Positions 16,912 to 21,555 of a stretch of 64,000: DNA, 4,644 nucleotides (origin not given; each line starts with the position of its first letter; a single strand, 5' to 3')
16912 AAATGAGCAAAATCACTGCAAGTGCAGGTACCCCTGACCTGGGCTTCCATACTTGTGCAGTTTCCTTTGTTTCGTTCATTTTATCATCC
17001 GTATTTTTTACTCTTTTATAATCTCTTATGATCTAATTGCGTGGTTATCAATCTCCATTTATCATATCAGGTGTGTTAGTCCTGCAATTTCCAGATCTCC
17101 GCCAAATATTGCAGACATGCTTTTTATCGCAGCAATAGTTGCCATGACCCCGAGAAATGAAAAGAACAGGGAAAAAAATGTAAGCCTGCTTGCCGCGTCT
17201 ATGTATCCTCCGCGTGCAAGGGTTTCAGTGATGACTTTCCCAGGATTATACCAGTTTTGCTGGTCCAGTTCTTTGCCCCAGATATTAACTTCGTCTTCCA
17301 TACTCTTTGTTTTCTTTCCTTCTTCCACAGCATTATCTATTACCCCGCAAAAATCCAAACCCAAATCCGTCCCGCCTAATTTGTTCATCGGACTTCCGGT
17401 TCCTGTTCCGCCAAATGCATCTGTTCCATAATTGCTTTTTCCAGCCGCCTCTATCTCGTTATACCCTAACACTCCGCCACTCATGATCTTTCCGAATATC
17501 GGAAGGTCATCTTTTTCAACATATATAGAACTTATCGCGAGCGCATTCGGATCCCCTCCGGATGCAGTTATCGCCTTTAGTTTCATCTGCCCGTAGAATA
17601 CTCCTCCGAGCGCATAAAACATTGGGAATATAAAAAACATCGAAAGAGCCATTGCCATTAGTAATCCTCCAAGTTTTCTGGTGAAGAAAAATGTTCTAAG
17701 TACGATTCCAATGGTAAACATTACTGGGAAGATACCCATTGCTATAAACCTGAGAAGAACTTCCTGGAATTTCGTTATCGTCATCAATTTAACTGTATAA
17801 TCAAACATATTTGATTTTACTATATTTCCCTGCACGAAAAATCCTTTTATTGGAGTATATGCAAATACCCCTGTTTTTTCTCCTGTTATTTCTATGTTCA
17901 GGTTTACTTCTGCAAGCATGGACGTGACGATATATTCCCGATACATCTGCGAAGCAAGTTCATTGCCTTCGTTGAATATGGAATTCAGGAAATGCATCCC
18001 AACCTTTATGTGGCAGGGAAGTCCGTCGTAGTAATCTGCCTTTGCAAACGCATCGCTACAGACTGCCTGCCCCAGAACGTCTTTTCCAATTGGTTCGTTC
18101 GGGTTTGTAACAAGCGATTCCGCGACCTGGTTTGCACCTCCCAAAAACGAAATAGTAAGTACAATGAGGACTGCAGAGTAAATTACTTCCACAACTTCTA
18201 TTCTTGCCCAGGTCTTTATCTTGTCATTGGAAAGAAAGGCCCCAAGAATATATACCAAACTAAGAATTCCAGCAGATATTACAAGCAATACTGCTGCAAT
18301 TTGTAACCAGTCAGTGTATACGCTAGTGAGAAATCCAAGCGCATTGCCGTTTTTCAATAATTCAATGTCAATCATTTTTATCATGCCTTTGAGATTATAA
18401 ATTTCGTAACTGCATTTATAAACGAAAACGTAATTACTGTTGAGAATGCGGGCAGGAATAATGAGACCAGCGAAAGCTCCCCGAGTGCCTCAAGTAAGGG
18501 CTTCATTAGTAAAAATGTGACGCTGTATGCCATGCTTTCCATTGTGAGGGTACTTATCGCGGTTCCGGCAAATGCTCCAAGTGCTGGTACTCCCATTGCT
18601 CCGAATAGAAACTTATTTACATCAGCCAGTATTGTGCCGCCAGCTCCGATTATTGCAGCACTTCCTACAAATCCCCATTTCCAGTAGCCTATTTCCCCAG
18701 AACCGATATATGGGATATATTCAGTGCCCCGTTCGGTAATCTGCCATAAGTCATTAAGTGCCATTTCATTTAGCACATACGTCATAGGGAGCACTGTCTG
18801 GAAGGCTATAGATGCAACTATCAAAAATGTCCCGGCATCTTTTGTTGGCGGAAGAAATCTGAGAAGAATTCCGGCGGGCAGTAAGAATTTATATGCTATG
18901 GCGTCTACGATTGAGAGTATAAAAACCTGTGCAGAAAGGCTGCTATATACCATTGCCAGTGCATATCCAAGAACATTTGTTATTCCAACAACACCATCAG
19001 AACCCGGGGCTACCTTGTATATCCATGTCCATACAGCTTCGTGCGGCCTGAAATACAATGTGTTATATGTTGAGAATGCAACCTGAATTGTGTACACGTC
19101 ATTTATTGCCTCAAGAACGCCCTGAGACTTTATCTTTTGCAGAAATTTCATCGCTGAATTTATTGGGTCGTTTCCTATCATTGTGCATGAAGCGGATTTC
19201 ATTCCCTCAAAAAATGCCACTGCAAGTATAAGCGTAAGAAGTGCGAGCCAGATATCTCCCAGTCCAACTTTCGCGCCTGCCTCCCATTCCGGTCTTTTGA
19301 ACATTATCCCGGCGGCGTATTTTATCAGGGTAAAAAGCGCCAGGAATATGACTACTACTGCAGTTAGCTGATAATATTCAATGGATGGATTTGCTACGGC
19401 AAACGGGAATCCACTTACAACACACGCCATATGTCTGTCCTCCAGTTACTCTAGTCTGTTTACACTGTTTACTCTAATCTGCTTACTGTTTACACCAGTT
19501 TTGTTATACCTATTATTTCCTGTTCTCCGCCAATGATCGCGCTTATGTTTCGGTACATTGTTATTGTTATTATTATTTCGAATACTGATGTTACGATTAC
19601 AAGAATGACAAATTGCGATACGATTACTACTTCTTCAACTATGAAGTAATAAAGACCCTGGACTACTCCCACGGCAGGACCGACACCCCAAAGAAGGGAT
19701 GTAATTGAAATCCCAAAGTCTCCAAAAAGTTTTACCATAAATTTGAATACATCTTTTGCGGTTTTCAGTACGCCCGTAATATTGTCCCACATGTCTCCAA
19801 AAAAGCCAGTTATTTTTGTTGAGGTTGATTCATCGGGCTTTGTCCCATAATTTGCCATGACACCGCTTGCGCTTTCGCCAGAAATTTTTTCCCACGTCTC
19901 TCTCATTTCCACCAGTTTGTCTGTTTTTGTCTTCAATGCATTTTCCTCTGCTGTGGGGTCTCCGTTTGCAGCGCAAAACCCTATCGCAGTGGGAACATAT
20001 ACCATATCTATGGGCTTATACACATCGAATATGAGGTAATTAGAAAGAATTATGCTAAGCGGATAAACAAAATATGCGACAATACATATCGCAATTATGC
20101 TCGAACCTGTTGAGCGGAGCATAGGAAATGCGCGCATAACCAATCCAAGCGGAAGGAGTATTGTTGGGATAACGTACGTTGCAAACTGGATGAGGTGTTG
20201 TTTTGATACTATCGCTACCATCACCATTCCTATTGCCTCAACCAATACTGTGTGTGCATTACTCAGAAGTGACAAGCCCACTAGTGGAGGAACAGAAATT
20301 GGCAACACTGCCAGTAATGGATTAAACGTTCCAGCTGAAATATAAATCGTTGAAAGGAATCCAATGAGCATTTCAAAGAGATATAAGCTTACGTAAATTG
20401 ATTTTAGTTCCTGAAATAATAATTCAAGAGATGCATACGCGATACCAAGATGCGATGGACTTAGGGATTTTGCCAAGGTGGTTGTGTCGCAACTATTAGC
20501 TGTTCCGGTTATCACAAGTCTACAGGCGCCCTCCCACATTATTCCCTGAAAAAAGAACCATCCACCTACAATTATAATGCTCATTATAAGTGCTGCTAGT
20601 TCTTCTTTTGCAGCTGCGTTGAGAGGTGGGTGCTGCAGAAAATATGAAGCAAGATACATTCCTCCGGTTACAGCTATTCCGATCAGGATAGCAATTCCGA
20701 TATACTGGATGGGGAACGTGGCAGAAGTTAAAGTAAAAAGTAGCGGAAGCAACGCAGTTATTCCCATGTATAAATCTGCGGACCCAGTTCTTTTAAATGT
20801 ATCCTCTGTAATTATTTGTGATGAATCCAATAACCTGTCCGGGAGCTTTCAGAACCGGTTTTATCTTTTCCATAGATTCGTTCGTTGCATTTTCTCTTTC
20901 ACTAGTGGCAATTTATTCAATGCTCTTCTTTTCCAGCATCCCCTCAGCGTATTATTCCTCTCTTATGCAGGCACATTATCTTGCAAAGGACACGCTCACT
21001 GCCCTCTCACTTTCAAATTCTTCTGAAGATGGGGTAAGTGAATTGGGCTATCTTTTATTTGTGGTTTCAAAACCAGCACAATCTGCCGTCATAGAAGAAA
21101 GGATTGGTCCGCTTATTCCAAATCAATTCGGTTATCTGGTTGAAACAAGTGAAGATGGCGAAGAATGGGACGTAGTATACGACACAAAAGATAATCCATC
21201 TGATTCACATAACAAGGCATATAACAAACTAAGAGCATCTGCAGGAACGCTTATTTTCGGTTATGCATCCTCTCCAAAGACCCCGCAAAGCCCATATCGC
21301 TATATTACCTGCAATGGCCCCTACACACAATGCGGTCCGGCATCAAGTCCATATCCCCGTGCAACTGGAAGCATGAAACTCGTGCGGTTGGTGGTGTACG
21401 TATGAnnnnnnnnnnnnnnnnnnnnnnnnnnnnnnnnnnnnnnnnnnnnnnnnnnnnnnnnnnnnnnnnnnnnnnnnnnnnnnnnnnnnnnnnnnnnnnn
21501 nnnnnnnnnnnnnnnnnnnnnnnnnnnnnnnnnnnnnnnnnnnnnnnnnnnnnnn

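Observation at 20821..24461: Five-gene operon of class III signal peptide (type IV pilin-like) proteins with no ATPase, platform or peptidase nearby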

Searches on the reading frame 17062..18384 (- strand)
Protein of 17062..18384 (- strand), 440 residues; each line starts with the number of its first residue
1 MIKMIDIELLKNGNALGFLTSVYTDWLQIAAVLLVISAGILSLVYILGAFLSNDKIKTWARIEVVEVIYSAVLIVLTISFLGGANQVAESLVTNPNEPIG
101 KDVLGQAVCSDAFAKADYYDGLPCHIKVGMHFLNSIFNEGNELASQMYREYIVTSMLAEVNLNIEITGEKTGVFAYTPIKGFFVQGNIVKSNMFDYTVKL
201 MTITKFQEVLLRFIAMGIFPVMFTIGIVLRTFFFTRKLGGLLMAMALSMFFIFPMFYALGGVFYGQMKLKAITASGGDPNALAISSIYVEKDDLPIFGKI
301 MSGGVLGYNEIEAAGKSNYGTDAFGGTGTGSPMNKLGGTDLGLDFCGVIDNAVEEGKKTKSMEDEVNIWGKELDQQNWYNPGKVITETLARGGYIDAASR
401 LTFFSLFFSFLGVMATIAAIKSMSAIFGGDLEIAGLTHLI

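Call 6: search_protein_families(library=pfam, proteins=[window:17062-18384:-], max_evalue=1)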
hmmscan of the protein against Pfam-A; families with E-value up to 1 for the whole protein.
window:17062-18384:- (440 aa): 1 family
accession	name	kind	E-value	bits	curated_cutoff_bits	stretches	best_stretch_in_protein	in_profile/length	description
PF04505.17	CD225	-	0.33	11.5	27.1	1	402-434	9-43/68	Interferon-induced transmembrane protein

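Call 19: search_protein_families(library=ncbifam, proteins=[window:17062-18384:-], max_evalue=1)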
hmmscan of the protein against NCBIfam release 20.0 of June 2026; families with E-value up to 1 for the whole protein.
window:17062-18384:- (440 aa): 0 families

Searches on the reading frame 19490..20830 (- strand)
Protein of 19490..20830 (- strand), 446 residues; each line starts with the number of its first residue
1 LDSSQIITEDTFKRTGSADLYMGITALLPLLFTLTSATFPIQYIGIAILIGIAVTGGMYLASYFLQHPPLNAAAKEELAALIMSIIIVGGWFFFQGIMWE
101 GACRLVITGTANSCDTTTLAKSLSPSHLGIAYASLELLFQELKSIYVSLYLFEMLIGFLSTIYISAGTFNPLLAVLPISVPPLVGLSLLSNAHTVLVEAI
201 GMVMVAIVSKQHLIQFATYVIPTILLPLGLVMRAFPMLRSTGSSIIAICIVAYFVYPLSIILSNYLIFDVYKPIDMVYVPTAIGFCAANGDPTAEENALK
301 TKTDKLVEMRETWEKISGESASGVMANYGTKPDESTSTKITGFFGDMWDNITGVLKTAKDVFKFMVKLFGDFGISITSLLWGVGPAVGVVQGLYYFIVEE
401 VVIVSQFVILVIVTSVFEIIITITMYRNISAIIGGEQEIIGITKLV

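Call 6: search_protein_families(library=pfam, proteins=[window:19490-20830:-], max_evalue=1)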
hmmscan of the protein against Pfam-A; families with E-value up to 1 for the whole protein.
window:19490-20830:- (446 aa): 0 families

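Call 18: search_solved_structures(query=A1, max_evalue=10)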
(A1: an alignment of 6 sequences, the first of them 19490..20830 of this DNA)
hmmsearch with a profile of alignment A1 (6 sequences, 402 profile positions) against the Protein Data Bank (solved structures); distinct sequences matched with E-value up to 10: 0.

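Call 19: search_protein_families(library=ncbifam, proteins=[window:19490-20830:-], max_evalue=1)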
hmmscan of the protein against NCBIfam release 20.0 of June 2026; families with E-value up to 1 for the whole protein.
window:19490-20830:- (446 aa): 0 families

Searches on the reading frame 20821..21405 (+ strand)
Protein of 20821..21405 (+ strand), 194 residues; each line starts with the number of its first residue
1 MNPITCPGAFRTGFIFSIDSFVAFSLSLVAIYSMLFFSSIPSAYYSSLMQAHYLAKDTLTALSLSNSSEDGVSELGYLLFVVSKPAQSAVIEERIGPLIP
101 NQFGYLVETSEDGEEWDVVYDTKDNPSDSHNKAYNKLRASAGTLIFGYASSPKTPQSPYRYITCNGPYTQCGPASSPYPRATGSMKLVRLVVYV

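Call 6: search_protein_families(library=pfam, proteins=[window:20821-21405:+], max_evalue=1)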
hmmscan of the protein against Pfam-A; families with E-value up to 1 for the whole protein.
window:20821-21405:+ (194 aa): 2 families
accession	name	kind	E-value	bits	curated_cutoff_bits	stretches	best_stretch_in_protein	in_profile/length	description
PF18530.7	Swi6_N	-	0.12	13.1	33.8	1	89-116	51-77/103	Swi6 N-terminal domain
PF00754.31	F5_F8_type_C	-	0.23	12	28.2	1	105-135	66-97/127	F5/8 type C domain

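Call 19: search_protein_families(library=ncbifam, proteins=[window:20821-21405:+], max_evalue=1)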
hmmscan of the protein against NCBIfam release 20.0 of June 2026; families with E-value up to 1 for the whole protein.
window:20821-21405:+ (194 aa): 0 families

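Call 71: search_protein_families(library=pfam, alignment_id=A4, max_evalue=0.01)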
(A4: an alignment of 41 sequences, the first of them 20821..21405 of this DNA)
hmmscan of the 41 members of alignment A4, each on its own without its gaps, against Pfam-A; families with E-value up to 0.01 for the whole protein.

A. member 1, window:20821-21405:+ (194 aa): 0 families

B. families by the number of members that match (of 41 scanned): 3 families
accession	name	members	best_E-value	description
PF16167.10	DUF4871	1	0.0057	Domain of unknown function (DUF4871)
PF25484.1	DUF7907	1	0.0076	Domain of unknown function (DUF7907)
PF01862.21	PvlArgDC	1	0.0082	Pyruvoyl-dependent arginine decarboxylase (PvlArgDC)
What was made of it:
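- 20821..21405 (+): G1, 194 aa. Leader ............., then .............. It is a non-canonical class III-like N-terminus with D at +6. There is no Pfam match (calls 6, 71).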

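Call 87: search_solved_structures(query=A4, max_evalue=10)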
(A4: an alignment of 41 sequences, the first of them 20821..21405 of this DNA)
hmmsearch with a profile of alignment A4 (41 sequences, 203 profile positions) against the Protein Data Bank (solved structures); distinct sequences matched with E-value up to 10: 0.
